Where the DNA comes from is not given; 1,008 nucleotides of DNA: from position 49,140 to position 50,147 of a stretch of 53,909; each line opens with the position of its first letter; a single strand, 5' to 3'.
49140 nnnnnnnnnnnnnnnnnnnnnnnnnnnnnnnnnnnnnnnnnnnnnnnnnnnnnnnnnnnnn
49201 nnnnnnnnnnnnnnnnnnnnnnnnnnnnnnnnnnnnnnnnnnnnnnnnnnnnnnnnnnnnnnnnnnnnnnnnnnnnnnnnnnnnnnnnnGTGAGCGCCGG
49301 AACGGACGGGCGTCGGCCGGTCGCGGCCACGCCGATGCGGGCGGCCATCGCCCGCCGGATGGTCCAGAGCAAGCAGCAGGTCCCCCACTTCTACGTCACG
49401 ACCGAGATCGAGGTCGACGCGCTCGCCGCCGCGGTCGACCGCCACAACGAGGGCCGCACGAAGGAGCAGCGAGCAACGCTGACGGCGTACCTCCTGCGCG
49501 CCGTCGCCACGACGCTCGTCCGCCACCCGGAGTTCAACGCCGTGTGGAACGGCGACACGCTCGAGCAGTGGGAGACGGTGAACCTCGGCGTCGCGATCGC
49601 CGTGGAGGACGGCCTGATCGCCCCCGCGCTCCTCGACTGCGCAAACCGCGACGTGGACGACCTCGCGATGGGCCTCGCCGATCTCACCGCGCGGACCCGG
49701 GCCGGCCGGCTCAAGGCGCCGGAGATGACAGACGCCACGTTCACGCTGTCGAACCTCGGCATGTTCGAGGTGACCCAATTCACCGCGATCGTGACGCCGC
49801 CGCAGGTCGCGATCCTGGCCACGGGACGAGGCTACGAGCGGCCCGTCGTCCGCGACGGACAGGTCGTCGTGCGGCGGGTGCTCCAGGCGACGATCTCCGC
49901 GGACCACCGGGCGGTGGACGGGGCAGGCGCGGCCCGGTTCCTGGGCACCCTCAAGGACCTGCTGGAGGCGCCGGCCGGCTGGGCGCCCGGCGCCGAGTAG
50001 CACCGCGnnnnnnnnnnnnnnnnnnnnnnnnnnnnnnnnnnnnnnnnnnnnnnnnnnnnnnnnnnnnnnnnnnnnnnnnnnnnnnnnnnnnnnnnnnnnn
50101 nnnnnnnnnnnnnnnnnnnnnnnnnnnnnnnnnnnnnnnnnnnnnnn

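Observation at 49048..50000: Split E2: lipoyl domain and acyltransferase catalytic domain as separate overlapping genes, with no E1, E3 or subunit-binding domain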

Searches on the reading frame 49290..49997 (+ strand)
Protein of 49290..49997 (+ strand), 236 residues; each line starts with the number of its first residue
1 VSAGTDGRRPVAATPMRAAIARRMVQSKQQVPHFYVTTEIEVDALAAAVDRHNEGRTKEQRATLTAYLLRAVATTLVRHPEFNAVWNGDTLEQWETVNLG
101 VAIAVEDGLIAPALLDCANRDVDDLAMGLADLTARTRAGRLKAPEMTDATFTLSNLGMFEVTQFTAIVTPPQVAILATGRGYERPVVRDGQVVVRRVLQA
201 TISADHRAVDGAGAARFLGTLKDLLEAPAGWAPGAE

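Call 6: search_protein_families(library=pfam, proteins=[window:49290-49997:+], max_evalue=0.01)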
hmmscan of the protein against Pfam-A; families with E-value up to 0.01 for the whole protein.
window:49290-49997:+ (236 aa): 1 family
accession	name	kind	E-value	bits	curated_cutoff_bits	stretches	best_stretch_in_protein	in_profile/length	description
PF00198.28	2-oxoacid_dh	-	1.2e-72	244.6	23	1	11-229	7-228/232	2-oxoacid dehydrogenases acyltransferase (catalytic domain)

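Call 7: search_protein_families(library=ncbifam, proteins=[window:49290-49997:+], max_evalue=0.01)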
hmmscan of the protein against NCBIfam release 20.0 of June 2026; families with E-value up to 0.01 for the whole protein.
window:49290-49997:+ (236 aa): 9 families
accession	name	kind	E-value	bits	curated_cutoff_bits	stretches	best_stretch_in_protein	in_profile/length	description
TIGR01349.1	PDHac_trf_mito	equivalog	3.1e-57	194.7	445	1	11-229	212-433/437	pyruvate dehydrogenase complex dihydrolipoamide acetyltransferase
NF008814.0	PRK11854.1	equivalog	3.7e-44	151.2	722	1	20-226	419-630/637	pyruvate dehydrogenase complex dihydrolipoyllysine-residue acetyltransferase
NF011416.0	PRK14843.1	equivalog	1.2e-40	139.5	429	1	11-229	121-343/347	dihydrolipoamide acetyltransferase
NF004309.0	PRK05704.1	equivalog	4e-39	135.1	449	1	11-229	182-402/408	2-oxoglutarate dehydrogenase complex dihydrolipoyllysine-residue succinyltransferase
TIGR01347.1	sucB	equivalog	3.5e-37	128.6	378.65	1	11-229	178-398/404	dihydrolipoyllysine-residue succinyltransferase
TIGR01348.1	PDHac_trf_long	equivalog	7.3e-37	127.2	552.1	1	18-226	367-580/587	dihydrolipoyllysine-residue acetyltransferase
TIGR02927.1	SucB_Actino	equivalog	5.7e-36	124.5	423.45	1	15-227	349-570/579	2-oxoglutarate dehydrogenase, E2 component, dihydrolipoamide succinyltransferase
NF008815.0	PRK11857.1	equivalog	2.2e-33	116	378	1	12-228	82-302/308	dihydrolipoamide acetyltransferase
NF008907.0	PRK12270.1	equivalog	2.4e-12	45.4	878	1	16-226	136-362/1241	multifunctional oxoglutarate decarboxylase/oxoglutarate dehydrogenase thiamine pyrophosphate-binding subunit/dihydrolipoyllysine-residue suc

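Call 10: find_homologous_proteins(query=window:49290-49997:+)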
Query window:49290-49997:+ (236 aa): 3563 proteins with E <= 0.001 among 8000 candidates; the best 120 are listed.
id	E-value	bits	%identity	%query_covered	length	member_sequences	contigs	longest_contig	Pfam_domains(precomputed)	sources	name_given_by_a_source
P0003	1.1e-147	507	100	100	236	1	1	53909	PF00198.29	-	-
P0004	7.1e-143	492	96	100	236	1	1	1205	PF00198.29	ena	-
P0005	2.9e-141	486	94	100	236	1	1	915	PF00198.29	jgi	jgi:pyruvate dehydrogenase E2 component (dihydrolipoamide acetyltransferase)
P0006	7.2e-139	479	93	100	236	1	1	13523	PF00198.29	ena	-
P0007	9.1e-138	475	100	94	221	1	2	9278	PF00198.29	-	-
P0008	4.9e-136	469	90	100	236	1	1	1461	PF00198.29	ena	-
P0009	8.4e-136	468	91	100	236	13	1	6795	PF00198.29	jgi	jgi:pyruvate dehydrogenase E2 component (dihydrolipoamide acetyltransferase)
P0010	6.5e-135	466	91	98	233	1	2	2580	PF00198.29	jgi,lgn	jgi:pyruvate dehydrogenase E2 component (dihydrolipoamide acetyltransferase)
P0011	2.7e-134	464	90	100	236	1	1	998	PF00198.29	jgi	jgi:pyruvate dehydrogenase E2 component (dihydrolipoamide acetyltransferase)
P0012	1.3e-133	461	96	94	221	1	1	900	PF00198.29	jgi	jgi:pyruvate dehydrogenase E2 component (dihydrolipoamide acetyltransferase)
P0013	2.5e-133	460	90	100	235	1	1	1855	PF00198.29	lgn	-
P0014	7.8e-133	459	96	94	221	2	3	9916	PF00198.29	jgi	jgi:pyruvate dehydrogenase E2 component (dihydrolipoamide acetyltransferase)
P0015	9.0e-133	459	98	94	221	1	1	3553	PF00198.29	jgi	jgi:pyruvate dehydrogenase E2 component (dihydrolipoamide acetyltransferase)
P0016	1.2e-130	452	86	100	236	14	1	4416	PF00198.29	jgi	jgi:pyruvate dehydrogenase E2 component (dihydrolipoamide acetyltransferase)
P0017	1.1e-129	448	87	98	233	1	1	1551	PF00198.29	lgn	-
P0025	5.7e-121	420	84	98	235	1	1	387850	PF00198.29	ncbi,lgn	-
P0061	5.3e-102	358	73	96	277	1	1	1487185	PF00198.29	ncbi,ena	-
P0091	2.1e-98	346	69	96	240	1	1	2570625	PF00198.29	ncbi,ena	-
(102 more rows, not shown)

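Call 12: find_encoding_contigs(protein=P0025, flank=10000, max_places=2)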
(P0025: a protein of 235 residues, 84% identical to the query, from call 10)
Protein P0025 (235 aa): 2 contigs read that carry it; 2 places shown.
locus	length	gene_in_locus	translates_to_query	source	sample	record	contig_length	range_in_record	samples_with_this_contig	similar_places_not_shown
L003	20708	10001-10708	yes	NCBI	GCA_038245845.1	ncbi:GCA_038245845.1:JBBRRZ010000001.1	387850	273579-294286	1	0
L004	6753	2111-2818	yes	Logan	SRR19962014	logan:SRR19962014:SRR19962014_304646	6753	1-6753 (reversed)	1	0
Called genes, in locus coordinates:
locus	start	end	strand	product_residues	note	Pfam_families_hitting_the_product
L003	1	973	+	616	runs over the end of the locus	PF00753:Lactamase_B, PF12706:Lactamase_B_2 (faint), PF00753:Lactamase_B, PF10633:NPCBM_assoc (weak)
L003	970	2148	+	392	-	PF07969:Amidohydro_3 (weak), PF01979:Amidohydro_1, PF07969:Amidohydro_3 (weak)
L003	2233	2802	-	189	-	PF13302:Acetyltransf_3, PF00583:Acetyltransf_1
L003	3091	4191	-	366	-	PF01408:GFO_IDH_MocA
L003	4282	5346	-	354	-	PF13407:Peripla_BP_4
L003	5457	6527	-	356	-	PF02653:BPD_transp_2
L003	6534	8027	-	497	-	PF00005:ABC_tran, PF02463:SMC_N (faint), PF13304:AAA_21 (faint), PF00005:ABC_tran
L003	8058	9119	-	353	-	PF13407:Peripla_BP_4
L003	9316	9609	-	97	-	PF02426:MIase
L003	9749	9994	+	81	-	PF00364:Biotin_lipoyl, PF25997:BSH_YhbJ (weak)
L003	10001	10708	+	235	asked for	PF00198:2-oxoacid_dh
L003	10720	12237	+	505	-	PF04734:Ceramidase_alk (weak)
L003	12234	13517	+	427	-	PF22484:DUF6986, PF03328:HpcH_HpaI, PF01274:MS_TIM-barrel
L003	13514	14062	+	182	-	PF19315:MC_hydratase, PF01575:MaoC_dehydratas, PF13452:FAS1_DH_region (faint)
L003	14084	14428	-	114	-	PF00355:Rieske, PF13806:Rieske_2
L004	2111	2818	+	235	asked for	PF00198:2-oxoacid_dh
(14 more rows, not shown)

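Call 13: find_encoding_contigs(protein=P0091, flank=10000, max_places=2)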
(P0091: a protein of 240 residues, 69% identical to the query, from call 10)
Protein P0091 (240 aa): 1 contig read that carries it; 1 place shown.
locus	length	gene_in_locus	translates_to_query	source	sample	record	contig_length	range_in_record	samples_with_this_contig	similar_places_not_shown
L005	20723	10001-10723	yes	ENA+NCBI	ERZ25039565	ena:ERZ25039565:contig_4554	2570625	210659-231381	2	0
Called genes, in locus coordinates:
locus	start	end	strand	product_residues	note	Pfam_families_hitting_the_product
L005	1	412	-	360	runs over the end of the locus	PF01408:GFO_IDH_MocA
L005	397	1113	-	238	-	PF00106:adh_short, PF01370:Epimerase, PF13561:adh_short_C2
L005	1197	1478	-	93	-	-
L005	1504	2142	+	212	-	-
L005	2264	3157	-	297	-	PF04909:Amidohydro_2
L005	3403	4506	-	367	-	PF02653:BPD_transp_2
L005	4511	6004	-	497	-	PF00005:ABC_tran, PF13304:AAA_21 (faint), PF00005:ABC_tran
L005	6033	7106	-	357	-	PF13407:Peripla_BP_4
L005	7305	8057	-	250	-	PF00106:adh_short, PF08659:KR (faint), PF13561:adh_short_C2, PF23441:SDR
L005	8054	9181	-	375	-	-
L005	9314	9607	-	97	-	PF02426:MIase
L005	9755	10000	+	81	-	PF00364:Biotin_lipoyl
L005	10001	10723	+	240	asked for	PF00198:2-oxoacid_dh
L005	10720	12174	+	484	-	PF04734:Ceramidase_alk (faint)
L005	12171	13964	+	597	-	PF22484:DUF6986, PF03328:HpcH_HpaI, PF01274:MS_TIM-barrel, PF19315:MC_hydratase, PF01575:MaoC_dehydratas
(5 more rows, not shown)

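Call 14: find_encoding_contigs(protein=P0061, flank=10000, max_places=2)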
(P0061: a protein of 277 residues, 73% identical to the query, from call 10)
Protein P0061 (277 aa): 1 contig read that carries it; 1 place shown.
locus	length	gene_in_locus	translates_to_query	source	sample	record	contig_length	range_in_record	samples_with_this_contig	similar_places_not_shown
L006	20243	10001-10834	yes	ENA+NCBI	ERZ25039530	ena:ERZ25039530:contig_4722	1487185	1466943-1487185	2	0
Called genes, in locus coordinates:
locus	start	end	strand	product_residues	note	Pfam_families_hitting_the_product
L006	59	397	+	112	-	PF01979:Amidohydro_1 (weak), PF07969:Amidohydro_3 (weak)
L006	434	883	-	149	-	-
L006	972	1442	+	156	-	-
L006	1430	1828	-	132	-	PF04909:Amidohydro_2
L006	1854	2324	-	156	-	-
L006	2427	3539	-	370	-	-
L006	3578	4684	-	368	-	PF02653:BPD_transp_2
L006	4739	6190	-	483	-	PF00005:ABC_tran, PF13304:AAA_21 (faint)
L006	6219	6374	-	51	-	-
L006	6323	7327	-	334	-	-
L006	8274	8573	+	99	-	PF00180:Iso_dh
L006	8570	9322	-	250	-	PF00106:adh_short, PF08659:KR (faint), PF13561:adh_short_C2, PF23441:SDR (weak)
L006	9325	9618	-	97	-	PF02426:MIase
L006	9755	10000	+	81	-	PF00364:Biotin_lipoyl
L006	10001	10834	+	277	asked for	PF00198:2-oxoacid_dh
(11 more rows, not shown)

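Call 20: find_related_loci(query=window:49290-49997:+, collection=genome_contigs, flank=10000)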
Query window:49290-49997:+ (236 aa) in genome_contigs; peptide patterns used: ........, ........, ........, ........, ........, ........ (x = any residue, [..] = any of these).
600 stretches matched a pattern (row limit reached: there are more); 475 encode a relative of the query (tblastn E <= 1e-3); the best 80 are kept; 80 distinct loci.
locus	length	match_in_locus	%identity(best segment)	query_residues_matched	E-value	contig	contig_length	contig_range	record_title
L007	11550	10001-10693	88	6-236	3e-137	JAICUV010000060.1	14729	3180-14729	MAG: Chloroflexota bacterium isolate GZL_ISSM_2_bin.109 k141_3886064_length_14729_cov_13.1495, whole genome shotgun sequ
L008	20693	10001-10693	84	5-235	3e-128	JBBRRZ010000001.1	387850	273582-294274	MAG: Candidatus Limnocylindrales bacterium isolate La2_maxbin2.415 La2_maxbin2.415_K_1601227L387850_cov_35.8218, whole g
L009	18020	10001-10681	79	5-231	1e-117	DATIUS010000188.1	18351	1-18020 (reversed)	MAG TPA_asm: Candidatus Sulfomarinibacteraceae bacterium isolate SMAG_U15987 k141_67859, whole genome shotgun sequence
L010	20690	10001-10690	73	5-234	2e-100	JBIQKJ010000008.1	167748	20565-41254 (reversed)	MAG: Chloroflexota bacterium isolate mag.29f NODE_99_length_167748, whole genome shotgun sequence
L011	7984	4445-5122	68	7-232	4e-100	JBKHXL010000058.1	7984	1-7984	MAG: Candidatus Limnocylindria bacterium isolate N_bin.19.orig k127_314258, whole genome shotgun sequence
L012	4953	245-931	70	4-232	2e-98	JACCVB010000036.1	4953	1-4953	MAG: Chloroflexota bacterium isolate MGR_bin115 SD2897-2912_k127_943052, whole genome shotgun sequence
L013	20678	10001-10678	66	7-232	7e-97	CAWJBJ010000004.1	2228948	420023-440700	MAG: uncultured Chloroflexia bacterium isolate MFD03602.bin.2.14 genome assembly, contig: contig_534, whole genome shotg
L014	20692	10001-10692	70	3-231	2e-85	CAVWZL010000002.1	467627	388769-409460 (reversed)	MAG: uncultured Chloroflexia bacterium isolate MFD04212.bin.2.194 genome assembly, contig: contig_18200, whole genome sh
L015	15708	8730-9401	44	7-229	1e-59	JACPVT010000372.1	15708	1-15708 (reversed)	MAG: Rhodospirillales bacterium isolate NC_groundwater_792_Pr6_B-0.1um_66_11 kurt_kritikos_18_scaffold_610071, whole gen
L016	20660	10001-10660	45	11-229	4e-59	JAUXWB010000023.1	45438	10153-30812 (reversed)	MAG: Reyranella sp. isolate C15_maxbin.057_sub C15_k141_415931, whole genome shotgun sequence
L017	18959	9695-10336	47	14-228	6e-59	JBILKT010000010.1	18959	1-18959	MAG: Alphaproteobacteria bacterium isolate ME2017-07-14_3300042517_group7_bin76 Rohwer_bin1897_scaffold_403_c2, whole ge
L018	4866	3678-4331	47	12-228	2e-58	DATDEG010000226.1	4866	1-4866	MAG TPA_asm: bacterium isolate SMAG_U194 k141_272137, whole genome shotgun sequence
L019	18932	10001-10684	45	1-229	9e-58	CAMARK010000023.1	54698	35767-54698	MAG: Reyranella massiliensis 521 isolate LH-02apr19-128 genome assembly, contig: LH-02apr19-C909, whole genome shotgun s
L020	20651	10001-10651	45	14-230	2e-57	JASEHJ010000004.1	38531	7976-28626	MAG: bacterium isolate Yes70-20 NODE_4_length_38531_cov_5.745452, whole genome shotgun sequence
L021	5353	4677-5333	44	16-228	2e-56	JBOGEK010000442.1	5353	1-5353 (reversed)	MAG: Acidothermaceae bacterium isolate TC-S_metawrap_bin.181 k127_4751011, whole genome shotgun sequence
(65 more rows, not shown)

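Call 27: search_protein_representatives(protein=window:49290-49997:+)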
Query: 236 residues. Proteins with E-value up to 0.001 (for the whole library): 24890; up to 1e-10: 16021; up to 1e-30: 3209. The best 150 are listed.
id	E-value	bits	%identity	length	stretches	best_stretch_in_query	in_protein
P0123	3.3e-68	245.9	88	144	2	110-212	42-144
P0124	2.7e-66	239.6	53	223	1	16-230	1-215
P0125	2.3e-61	223.5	55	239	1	8-229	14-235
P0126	1.6e-58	214.2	51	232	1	7-235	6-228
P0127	5.7e-58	212.4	50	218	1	16-229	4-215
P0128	1.1e-57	211.5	52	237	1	6-230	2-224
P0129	2.0e-57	210.6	47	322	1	12-230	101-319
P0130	1.3e-56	208.0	47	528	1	13-228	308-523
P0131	1.7e-54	201.0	47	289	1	3-229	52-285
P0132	2.9e-54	200.3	47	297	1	10-229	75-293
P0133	1.8e-53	197.7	46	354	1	9-228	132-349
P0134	2.0e-53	197.5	46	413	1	4-230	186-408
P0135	7.5e-53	195.7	47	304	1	9-229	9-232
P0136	8.3e-53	195.5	46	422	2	7-229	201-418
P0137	9.7e-53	195.3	44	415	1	10-230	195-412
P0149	1.2e-50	188.4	48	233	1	8-227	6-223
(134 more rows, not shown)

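Call 47: search_solved_structures(query=window:49290-49997:+, show_alignments=2)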
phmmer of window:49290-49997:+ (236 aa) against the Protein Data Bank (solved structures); distinct sequences matched with E-value up to 0.001: 44.
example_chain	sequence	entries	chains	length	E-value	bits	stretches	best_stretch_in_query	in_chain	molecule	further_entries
3b8k_A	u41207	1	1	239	8e-37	130.1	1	14-228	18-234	Dihydrolipoyllysine-residue acetyltransferase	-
7uom_01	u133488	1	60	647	3.9e-36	127.9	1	14-228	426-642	Acetyltransferase component of pyruvate dehydrogenase complex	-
8piu_B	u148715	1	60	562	4e-36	127.9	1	14-228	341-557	Dihydrolipoyllysine-residue acetyltransferase component of pyruvate dehydrogenase complex,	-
6ct0_0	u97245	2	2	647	5.8e-36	127.3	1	14-228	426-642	Dihydrolipoyllysine-residue acetyltransferase component of pyruvate dehydrogenase complex,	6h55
9j1w_A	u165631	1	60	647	8.4e-36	126.8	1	14-228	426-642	Acetyltransferase component of pyruvate dehydrogenase complex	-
8x03_A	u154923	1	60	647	8.4e-36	126.8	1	14-228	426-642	Acetyltransferase component of pyruvate dehydrogenase complex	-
6h60_A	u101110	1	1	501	5.3e-35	124.2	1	11-229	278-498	Pyruvate dehydrogenase protein X component, mitochondrial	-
3mae_A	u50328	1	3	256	2.4e-34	122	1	7-225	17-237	2-oxoisovalerate dehydrogenase E2 component, dihydrolipoamide acetyltransferase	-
7bgj_A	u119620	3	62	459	9.9e-32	113.5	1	11-228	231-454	Acetyltransferase component of pyruvate dehydrogenase complex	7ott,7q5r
7r5m_A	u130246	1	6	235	1e-31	113.4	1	12-228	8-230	Dihydrolipoyllysine-residue acetyltransferase component of pyruvate dehydrogenase complex,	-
1b5s_A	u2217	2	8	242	1.7e-31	112.7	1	14-228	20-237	DIHYDROLIPOAMIDE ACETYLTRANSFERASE | Dihydrolipoyllysine-residue acetyltransferase component of pyruvate dehydrogenase complex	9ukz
6zlo_A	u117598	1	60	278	1.8e-31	112.7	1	11-228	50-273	Dihydrolipoyllysine-residue acetyltransferase component of pyruvate dehydrogenase complex,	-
6zlm_A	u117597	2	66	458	4.1e-31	111.5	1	11-228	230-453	Dihydrolipoyllysine-residue acetyltransferase component of pyruvate dehydrogenase complex,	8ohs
3duf_I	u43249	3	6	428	7.9e-31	110.6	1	14-228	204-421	Dihydrolipoyllysine-residue acetyltransferase component of pyruvate dehydrogenase complex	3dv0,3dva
8eqn_A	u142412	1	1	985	3.5e-30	108.4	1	14-228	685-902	BG505 UFO-E2p-L4P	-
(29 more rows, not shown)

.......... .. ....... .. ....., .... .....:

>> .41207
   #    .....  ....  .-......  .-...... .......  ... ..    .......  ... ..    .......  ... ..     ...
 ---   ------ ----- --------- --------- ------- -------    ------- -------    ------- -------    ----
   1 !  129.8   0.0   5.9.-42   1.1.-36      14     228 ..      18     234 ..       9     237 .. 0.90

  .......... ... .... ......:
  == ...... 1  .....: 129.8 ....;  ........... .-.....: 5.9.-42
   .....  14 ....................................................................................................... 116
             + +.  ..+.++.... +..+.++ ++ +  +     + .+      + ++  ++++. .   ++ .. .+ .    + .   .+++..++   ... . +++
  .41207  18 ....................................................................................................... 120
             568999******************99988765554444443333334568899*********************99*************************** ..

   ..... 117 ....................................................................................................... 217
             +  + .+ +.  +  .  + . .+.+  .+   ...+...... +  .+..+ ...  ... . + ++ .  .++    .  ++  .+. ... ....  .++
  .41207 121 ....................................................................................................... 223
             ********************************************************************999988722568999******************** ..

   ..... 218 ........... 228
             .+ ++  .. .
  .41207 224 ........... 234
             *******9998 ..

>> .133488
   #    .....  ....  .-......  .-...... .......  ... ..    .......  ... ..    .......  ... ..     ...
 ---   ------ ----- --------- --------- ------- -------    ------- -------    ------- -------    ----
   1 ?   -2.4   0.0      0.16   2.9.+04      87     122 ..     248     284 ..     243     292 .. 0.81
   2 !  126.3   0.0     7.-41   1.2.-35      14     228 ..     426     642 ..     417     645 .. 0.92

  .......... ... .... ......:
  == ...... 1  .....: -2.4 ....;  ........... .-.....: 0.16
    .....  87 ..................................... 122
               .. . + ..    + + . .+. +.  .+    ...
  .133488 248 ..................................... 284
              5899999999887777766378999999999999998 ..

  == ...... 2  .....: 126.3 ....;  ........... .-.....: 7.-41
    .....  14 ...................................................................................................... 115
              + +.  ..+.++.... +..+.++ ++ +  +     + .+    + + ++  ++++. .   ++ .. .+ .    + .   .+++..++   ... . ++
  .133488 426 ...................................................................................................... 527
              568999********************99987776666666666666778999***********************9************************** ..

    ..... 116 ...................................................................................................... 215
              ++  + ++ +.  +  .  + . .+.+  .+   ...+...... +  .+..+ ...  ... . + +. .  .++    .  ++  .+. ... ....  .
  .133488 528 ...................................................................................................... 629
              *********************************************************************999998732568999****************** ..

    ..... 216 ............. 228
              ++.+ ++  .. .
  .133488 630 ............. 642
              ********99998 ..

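Call 72: find_encoding_contigs(protein=P0126, flank=8000, max_places=2)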
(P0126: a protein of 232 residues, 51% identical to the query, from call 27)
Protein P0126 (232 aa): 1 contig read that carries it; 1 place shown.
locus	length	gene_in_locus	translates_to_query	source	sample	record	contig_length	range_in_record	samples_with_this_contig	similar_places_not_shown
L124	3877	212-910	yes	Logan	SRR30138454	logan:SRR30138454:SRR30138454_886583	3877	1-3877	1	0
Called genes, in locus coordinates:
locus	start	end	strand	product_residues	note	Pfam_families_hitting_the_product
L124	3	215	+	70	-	?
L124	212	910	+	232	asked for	PF00198:2-oxoacid_dh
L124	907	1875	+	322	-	PF00676:E1_dh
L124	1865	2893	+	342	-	PF02779:Transket_pyr, PF02780:Transketolase_C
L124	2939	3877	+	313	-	?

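Call 73: find_encoding_contigs(protein=P0128, flank=8000, max_places=2)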
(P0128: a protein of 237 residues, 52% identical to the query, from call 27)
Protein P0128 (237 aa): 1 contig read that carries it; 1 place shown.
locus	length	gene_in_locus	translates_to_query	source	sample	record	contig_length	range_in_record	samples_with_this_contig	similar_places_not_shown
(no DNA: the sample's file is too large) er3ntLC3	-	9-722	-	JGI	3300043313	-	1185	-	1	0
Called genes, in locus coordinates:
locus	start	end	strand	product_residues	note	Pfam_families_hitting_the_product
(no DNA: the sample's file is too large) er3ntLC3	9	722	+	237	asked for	PF00198:2-oxoacid_dh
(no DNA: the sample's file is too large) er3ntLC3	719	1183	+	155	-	?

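Call 75: find_encoding_contigs(protein=P0124, flank=8000, max_places=2)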
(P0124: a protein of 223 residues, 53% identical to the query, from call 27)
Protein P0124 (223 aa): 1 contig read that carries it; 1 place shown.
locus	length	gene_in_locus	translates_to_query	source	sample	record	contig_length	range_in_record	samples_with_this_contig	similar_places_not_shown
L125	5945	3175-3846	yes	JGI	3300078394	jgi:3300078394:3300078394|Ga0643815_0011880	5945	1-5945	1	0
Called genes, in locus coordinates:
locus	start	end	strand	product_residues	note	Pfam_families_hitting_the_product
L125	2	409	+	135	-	?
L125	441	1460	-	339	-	PF02779:Transket_pyr, PF02780:Transketolase_C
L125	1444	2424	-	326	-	PF00676:E1_dh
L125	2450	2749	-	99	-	PF02426:MIase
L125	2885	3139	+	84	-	PF00364:Biotin_lipoyl, PF25997:BSH_YhbJ (weak), PF25973:BSH_CzcB (faint)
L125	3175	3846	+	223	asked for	PF00198:2-oxoacid_dh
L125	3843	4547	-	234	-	PF06314:ADC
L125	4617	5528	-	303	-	PF01557:FAA_hydrolase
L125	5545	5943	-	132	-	?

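Call 76: find_encoding_contigs(protein=P0149, flank=8000, max_places=2)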
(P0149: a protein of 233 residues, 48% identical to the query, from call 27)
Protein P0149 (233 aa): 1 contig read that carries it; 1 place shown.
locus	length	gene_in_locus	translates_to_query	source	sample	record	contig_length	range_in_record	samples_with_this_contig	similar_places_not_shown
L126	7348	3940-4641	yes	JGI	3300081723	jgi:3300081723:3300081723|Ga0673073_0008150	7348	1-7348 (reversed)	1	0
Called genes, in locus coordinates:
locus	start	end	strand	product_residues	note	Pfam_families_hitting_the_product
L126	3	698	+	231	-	?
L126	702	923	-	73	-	PF02416:TatA_B_E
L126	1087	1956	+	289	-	PF03328:HpcH_HpaI, PF15617:C-C_Bond_Lyase (faint), PF22484:DUF6986 (weak)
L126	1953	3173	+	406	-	PF02515:CoA_transf_3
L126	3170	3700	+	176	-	PF19315:MC_hydratase, PF01575:MaoC_dehydratas, PF13452:FAS1_DH_region (faint)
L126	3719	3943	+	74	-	PF00364:Biotin_lipoyl, PF25997:BSH_YhbJ (weak)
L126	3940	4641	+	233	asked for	PF00198:2-oxoacid_dh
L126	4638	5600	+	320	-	PF00676:E1_dh, PF02775:TPP_enzyme_C, PF13292:DXP_synthase_N (faint)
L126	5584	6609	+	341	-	PF02779:Transket_pyr, PF02780:Transketolase_C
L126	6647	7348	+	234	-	?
